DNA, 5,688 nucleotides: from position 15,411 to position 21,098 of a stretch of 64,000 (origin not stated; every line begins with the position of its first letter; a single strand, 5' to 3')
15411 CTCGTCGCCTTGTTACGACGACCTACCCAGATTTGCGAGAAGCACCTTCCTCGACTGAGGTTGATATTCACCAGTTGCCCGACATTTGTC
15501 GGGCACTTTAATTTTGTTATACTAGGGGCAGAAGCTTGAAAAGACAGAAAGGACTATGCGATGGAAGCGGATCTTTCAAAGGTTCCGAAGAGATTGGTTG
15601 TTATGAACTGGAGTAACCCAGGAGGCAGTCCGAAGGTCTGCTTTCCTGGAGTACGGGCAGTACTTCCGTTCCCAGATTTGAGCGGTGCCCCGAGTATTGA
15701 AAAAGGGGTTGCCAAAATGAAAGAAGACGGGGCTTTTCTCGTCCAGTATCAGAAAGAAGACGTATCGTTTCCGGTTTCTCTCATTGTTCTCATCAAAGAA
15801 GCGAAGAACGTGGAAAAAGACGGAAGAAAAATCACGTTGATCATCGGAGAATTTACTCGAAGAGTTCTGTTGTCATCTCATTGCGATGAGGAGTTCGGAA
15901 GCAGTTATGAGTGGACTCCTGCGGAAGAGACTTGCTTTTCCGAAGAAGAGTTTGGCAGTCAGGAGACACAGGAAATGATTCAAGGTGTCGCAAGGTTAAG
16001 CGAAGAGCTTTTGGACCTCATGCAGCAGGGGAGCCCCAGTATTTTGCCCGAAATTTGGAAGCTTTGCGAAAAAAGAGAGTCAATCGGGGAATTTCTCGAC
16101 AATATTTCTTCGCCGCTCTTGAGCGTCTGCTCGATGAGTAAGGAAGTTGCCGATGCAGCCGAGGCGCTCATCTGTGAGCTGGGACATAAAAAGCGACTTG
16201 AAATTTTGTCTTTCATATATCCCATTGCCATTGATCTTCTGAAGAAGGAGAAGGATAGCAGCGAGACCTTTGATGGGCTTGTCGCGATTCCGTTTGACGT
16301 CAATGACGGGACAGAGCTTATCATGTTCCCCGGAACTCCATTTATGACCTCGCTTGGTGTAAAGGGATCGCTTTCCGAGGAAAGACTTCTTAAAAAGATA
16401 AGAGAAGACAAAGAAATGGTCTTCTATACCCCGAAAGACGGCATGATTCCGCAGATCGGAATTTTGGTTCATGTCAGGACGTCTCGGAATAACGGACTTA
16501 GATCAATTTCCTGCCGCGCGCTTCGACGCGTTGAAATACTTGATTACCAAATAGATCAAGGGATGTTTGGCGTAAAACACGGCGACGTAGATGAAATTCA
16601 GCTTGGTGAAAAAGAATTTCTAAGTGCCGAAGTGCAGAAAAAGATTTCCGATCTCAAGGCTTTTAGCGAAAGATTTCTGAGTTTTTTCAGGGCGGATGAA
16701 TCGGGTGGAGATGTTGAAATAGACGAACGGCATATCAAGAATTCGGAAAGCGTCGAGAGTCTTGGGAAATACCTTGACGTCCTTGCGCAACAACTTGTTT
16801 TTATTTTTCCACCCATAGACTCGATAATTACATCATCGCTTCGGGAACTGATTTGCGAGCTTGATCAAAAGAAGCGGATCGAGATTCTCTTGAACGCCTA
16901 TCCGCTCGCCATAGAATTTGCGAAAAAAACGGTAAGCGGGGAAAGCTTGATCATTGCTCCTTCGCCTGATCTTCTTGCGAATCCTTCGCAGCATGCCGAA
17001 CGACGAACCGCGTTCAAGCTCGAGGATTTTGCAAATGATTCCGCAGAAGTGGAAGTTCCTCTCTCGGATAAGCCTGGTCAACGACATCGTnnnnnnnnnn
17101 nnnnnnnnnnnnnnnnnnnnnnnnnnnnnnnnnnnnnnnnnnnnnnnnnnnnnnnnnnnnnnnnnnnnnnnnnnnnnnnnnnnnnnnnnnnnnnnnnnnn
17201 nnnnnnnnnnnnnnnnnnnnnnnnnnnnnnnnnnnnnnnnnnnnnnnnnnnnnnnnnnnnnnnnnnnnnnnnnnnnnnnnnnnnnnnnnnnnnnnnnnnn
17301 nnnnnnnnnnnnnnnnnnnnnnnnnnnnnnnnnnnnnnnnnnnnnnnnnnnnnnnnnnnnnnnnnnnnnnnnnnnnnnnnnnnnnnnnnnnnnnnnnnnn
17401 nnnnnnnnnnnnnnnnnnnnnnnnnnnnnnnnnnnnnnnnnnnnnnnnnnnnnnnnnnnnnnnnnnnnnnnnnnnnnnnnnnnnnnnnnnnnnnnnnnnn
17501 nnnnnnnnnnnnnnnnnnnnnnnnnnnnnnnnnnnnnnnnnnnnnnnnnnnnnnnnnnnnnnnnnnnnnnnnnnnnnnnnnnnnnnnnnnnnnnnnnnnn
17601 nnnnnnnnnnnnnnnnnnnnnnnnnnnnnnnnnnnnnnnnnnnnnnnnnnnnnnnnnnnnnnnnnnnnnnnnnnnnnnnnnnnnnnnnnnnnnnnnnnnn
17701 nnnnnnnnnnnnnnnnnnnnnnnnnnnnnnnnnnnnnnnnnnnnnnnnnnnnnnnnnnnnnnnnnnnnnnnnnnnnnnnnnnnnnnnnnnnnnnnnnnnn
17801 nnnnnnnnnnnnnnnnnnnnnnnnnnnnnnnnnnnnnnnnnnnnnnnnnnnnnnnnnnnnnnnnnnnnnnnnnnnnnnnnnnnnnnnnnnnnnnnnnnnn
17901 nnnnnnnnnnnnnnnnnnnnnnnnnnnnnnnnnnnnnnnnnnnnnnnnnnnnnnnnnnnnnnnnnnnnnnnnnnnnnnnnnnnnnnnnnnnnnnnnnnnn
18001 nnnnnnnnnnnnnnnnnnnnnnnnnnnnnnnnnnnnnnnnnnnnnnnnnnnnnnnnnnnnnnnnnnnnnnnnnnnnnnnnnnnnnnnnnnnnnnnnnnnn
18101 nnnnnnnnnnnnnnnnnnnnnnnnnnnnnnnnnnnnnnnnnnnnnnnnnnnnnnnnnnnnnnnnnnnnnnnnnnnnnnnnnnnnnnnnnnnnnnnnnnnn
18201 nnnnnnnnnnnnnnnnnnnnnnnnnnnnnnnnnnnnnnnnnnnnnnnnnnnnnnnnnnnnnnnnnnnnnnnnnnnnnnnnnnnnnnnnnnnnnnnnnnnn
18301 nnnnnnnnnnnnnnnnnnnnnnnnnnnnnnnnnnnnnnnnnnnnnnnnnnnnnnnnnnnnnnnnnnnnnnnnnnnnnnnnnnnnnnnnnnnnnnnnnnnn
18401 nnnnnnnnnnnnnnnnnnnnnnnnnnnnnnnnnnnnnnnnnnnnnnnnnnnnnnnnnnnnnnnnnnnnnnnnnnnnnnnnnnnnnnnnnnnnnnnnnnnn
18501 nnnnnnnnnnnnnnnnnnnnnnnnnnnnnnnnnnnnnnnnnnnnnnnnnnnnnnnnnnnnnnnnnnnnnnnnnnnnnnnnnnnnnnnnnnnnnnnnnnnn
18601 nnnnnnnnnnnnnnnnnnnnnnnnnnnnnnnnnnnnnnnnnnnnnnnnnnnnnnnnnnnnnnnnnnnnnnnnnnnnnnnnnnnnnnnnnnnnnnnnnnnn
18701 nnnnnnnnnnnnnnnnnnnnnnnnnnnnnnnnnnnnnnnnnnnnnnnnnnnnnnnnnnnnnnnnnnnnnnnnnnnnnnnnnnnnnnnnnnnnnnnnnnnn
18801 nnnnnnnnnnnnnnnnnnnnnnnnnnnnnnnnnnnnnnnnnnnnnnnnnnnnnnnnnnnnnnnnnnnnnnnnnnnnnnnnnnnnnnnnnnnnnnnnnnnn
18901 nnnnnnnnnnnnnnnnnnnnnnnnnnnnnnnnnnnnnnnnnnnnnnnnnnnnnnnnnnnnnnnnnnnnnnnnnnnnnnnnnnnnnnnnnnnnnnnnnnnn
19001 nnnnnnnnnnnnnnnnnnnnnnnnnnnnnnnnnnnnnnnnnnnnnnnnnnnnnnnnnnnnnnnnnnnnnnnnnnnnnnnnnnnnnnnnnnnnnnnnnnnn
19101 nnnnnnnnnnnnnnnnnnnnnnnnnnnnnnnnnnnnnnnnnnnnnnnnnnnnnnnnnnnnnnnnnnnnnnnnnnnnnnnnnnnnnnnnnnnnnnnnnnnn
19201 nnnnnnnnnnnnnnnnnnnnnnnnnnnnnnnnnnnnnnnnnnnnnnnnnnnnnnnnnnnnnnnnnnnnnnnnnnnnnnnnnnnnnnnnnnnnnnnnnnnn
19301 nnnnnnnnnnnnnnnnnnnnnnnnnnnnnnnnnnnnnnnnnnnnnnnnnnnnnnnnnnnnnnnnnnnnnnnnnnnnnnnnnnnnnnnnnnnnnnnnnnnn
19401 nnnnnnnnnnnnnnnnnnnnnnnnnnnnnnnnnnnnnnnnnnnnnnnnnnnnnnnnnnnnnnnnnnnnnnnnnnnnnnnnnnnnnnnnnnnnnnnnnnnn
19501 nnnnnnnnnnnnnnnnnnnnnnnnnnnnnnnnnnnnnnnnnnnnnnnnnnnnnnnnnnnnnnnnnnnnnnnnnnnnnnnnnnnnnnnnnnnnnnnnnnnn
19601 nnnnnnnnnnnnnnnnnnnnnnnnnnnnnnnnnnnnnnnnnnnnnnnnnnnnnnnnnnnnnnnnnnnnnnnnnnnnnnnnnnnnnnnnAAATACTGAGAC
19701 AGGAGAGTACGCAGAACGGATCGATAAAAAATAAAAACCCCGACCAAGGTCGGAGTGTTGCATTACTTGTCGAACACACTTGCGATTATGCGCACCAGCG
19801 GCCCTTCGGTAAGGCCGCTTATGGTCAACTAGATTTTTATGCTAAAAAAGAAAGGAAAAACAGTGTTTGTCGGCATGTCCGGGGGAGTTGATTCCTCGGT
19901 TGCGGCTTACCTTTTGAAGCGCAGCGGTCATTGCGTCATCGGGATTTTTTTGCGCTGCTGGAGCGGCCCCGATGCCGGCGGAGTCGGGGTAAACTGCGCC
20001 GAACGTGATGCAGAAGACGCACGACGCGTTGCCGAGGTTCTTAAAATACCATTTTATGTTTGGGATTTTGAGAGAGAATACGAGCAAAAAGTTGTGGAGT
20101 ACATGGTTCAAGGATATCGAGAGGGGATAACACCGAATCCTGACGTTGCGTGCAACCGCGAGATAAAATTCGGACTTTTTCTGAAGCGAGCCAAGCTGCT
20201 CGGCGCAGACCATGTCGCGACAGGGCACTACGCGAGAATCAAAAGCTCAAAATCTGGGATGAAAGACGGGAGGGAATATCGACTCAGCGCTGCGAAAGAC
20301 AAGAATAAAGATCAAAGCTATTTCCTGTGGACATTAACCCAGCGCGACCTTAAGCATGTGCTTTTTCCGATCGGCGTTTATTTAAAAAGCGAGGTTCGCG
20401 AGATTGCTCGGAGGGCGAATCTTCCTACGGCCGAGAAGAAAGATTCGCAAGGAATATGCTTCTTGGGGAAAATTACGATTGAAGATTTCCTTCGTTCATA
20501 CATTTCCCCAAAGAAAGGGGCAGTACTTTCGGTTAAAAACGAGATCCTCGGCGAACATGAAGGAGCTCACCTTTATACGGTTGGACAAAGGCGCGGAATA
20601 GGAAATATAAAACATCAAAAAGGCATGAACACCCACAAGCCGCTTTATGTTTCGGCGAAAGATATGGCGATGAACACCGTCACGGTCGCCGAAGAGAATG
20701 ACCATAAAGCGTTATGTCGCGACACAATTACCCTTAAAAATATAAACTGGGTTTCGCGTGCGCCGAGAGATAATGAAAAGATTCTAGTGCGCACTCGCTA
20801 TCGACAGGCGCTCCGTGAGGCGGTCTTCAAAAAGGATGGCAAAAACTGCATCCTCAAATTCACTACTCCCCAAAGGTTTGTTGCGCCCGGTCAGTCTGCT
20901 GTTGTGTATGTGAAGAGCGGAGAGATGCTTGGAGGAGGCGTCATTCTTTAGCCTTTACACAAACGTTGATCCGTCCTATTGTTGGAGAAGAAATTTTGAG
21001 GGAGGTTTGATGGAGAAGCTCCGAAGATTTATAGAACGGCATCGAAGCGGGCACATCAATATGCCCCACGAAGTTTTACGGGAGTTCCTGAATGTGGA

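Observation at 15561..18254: Stand-alone ClpA/B D2-type AAA+ module fused to a novel repeat-bearing N-terminal domain, with an insertion inside the ATPase core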

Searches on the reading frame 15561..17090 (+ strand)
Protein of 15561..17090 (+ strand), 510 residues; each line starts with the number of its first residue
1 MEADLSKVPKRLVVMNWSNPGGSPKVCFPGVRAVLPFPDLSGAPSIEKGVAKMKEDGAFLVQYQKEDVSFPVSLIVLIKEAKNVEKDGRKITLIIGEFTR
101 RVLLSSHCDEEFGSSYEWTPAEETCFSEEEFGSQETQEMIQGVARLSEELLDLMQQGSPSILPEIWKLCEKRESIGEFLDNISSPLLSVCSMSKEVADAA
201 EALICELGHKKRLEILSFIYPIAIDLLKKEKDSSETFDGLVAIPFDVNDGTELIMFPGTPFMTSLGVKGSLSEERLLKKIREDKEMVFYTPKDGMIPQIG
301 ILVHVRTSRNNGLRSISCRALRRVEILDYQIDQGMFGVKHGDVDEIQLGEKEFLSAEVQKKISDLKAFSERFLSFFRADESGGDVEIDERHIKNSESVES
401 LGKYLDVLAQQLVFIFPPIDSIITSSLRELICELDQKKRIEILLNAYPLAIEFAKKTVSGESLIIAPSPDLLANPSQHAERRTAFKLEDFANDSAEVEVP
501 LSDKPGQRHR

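Call 18: search_solved_structures(query=window:15561-17090:+, max_evalue=10, show_alignments=3)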
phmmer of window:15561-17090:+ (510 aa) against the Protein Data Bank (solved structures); distinct sequences matched with E-value up to 10: 8.
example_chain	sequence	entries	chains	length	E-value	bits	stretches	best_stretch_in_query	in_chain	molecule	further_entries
7sau_C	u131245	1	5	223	0.19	13.6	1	69-158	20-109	Gliding motility protein GldL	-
9d82_A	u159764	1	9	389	0.62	11.9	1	98-153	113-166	B2 Capsid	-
4al8_C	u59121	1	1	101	1.1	11.1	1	41-123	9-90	ENVELOPE PROTEIN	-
4ffz_A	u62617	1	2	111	1.2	11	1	41-123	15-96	Envelope protein E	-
5vic_E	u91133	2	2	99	1.2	10.9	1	41-123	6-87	Dengue 1 Envelope DIII domain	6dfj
3j8d_B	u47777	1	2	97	1.2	10.9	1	41-123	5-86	glycoprotein DIII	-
3uzq_B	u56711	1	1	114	1.3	10.8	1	41-123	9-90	envelope protein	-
9jpv_B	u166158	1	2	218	1.5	10.6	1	315-435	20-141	Fab-CL-1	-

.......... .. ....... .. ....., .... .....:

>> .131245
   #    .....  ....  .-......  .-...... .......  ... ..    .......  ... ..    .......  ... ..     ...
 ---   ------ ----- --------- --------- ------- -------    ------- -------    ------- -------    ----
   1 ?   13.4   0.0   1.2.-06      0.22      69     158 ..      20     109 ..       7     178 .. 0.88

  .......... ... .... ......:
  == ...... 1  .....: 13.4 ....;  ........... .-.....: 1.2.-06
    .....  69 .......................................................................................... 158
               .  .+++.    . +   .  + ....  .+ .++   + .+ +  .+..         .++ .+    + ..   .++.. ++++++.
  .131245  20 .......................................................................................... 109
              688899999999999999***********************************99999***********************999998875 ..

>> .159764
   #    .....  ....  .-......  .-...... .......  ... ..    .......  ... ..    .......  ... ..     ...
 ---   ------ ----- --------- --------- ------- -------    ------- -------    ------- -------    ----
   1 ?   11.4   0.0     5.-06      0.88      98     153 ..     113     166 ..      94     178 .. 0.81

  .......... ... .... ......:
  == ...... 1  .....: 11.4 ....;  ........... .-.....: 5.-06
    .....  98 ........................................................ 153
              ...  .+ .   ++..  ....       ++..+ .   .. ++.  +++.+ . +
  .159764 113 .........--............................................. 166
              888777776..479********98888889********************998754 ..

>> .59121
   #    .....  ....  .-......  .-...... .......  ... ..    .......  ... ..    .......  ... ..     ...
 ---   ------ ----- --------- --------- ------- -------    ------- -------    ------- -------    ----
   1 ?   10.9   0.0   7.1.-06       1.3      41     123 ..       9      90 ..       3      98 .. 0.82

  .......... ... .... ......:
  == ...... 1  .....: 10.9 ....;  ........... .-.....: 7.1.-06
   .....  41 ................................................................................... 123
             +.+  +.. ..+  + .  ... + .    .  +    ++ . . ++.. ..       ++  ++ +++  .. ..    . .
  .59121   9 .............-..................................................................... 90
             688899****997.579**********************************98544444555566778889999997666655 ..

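Call 20: search_protein_representatives(protein=window:15561-17090:+)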
Query: 510 residues. Proteins with E-value up to 0.001 (for the whole library): 1; up to 1e-10: 1; up to 1e-30: 1. The best 1 are listed.
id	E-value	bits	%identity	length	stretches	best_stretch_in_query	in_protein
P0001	0.0e+00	1119.1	100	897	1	1-510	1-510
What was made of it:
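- Tried and rejected: Exhaustive phmmer of aa 1-510 against 1.84e9 representatives (call 20).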

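Call 64: search_protein_families(library=phrogs, proteins=[window:15561-17090:+], max_evalue=0.01)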
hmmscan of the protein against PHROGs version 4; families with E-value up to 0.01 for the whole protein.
window:15561-17090:+ (510 aa): 0 families

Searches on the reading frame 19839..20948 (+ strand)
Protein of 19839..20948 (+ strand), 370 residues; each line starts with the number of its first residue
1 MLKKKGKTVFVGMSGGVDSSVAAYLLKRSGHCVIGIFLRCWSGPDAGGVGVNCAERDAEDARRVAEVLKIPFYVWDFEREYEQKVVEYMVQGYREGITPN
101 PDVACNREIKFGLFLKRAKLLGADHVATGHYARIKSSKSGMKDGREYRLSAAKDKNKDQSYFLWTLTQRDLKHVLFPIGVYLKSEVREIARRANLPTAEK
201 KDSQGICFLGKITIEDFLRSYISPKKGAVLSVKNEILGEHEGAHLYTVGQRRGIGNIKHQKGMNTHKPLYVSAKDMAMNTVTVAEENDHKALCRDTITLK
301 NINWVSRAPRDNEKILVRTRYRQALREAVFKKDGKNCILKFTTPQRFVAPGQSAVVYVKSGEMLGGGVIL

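Call 28: find_related_loci(query=window:19839-20948:+, collection=genome_contigs, flank=10000)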
Query window:19839-20948:+ (370 aa) in genome_contigs; peptide patterns used: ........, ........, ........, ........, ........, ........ (x = any residue, [..] = any of these).
600 stretches matched a pattern (row limit reached: there are more); 570 encode a relative of the query (tblastn E <= 1e-3); the best 80 are kept; 80 distinct loci.
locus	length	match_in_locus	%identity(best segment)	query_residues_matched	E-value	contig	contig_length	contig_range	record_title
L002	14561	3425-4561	57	3-370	5e-137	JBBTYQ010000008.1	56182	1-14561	MAG: Patescibacteria group bacterium isolate H41-bin047_1 H41_bin047_1_000000000008, whole genome shotgun sequence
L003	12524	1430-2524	59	1-364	6e-137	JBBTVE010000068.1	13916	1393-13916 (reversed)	MAG: Patescibacteria group bacterium isolate H52-bin098_1 H52_bin098_1_000000000068, whole genome shotgun sequence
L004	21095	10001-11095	57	1-369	7e-136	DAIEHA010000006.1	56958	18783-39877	MAG TPA_asm: Candidatus Parcubacteria bacterium isolate clean996 NODE_6_length_56958_cov_6.695540, whole genome shotgun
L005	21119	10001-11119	57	4-370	3e-135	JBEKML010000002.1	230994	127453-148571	MAG: Minisyncoccia bacterium isolate SPRUCE 393 SPRUCE_393_2, whole genome shotgun sequence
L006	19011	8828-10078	55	2-369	6e-135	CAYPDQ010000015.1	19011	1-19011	MAG TPA_asm: uncultured Candidatus Saccharibacteria bacterium isolate SRP093762_co1_57 genome assembly, contig: NODE_173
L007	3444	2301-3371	57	7-370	4e-139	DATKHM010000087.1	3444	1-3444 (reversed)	MAG TPA_asm: Candidatus Paceibacterota bacterium isolate SMAG_U14577 k141_252917, whole genome shotgun sequence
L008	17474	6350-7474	58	7-370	8e-134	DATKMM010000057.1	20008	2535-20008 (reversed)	MAG TPA_asm: Candidatus Paceibacterota bacterium isolate SMAG_U14711 k141_5274755, whole genome shotgun sequence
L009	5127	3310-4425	56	7-369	2e-134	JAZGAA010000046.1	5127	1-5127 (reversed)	MAG: Candidatus Paceibacterota bacterium isolate SCS1bin.15 SCS1bin.15_46, whole genome shotgun sequence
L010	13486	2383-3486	58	7-370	1e-133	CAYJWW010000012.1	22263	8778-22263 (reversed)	MAG TPA_asm: uncultured Candidatus Saccharibacteria bacterium isolate ERP125453_co1_514 genome assembly, contig: NODE_21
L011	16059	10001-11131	56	1-369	8e-133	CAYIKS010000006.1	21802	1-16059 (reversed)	MAG TPA_asm: uncultured Candidatus Saccharibacteria bacterium isolate ERP119705_co20_486 genome assembly, contig: NODE_2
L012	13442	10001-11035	57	7-370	5e-132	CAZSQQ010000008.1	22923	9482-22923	MAG TPA_asm: uncultured Candidatus Saccharibacteria bacterium isolate binchicken_co227_162 genome assembly, contig: NODE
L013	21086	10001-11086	57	5-370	1e-131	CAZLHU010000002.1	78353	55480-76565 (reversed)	MAG TPA_asm: uncultured Candidatus Saccharibacteria bacterium isolate binchicken_co3_595 genome assembly, contig: NODE_8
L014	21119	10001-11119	55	1-370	2e-131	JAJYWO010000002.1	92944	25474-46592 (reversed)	MAG: bacterium isolate FK3.bin121 NODE_372_length_92944_cov_1.317399, whole genome shotgun sequence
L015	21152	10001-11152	54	2-370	2e-129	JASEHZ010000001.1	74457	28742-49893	MAG: Patescibacteria group bacterium isolate Yes70-36 NODE_62_length_74457_cov_17.636448, whole genome shotgun sequence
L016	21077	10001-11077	56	5-369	1e-128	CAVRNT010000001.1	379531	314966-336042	MAG: uncultured bacterium isolate MFD03726.bin.1.17 genome assembly, contig: contig_42602, whole genome shotgun sequence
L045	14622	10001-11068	54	9-369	6e-118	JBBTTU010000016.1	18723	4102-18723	MAG: Patescibacteria group bacterium isolate H51-bin151_1 H51_bin151_1_000000000016, whole genome shotgun sequence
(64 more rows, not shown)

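Call 37: find_related_loci(query=A3, collection=metagenome_contigs, flank=3000)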
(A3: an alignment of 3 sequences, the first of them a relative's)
Query A3 (840 aa) in metagenome_contigs; peptide patterns used: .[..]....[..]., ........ (x = any residue, [..] = any of these).
600 stretches matched a pattern (row limit reached: there are more); 597 encode a relative of the query (tblastn E <= 1e-3); the best 80 are kept; 80 distinct loci.
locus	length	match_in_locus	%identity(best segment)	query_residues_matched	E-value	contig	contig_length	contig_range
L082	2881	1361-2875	47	295-824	2e-150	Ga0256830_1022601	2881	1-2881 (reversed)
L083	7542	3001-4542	48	301-839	1e-138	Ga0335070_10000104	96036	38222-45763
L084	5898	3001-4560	45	278-824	3e-138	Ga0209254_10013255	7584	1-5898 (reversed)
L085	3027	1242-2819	46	273-824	6e-145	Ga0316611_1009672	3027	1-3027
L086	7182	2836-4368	47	289-824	4e-137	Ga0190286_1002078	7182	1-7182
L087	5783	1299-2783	46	308-828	4e-135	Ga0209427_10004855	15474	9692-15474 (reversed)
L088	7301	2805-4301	47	282-805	1e-134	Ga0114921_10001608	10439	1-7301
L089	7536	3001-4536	45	289-824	6e-135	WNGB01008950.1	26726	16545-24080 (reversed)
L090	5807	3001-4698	43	223-821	5e-135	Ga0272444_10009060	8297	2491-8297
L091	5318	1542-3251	43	222-824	1e-135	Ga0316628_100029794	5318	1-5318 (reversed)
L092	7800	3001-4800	42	200-824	1e-134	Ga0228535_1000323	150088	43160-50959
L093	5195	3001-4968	38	114-805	5e-133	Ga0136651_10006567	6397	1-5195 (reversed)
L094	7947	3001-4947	39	155-833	3e-132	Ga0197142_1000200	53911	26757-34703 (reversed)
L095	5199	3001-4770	42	233-824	5e-132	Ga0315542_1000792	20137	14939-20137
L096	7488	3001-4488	47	290-805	1e-131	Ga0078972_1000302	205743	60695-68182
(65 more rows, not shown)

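Call 75: search_protein_families(library=pfam, proteins=[L045:1936-2730:+], max_evalue=1)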
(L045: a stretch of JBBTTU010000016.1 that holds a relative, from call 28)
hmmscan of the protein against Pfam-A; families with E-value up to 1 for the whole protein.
L045:1936-2730:+ (265 aa): 3 families
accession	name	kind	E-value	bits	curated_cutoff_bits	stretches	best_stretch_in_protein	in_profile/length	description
PF02190.22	LON_substr_bdg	-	0.0026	18.1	28.7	1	33-252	13-199/200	ATP-dependent protease La (LON) substrate-binding domain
PF09634.15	DUF2025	-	0.071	13.5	25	1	181-260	21-97/105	Protein of unknown function (DUF2025)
PF17419.7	MauJ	-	0.19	13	28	1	90-118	2-30/116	Methylamine utilization protein MauJ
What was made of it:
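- On Lon N-terminal substrate-binding domain (PF02190 LON_substr_bdg): A genuine Patescibacteria Lon N-domain also fails the Pfam cutoff: 18.1 against 28.7 bits (call 75).
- Profile members are PF02190 at E 1e-40 to 1e-49 (call 75).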
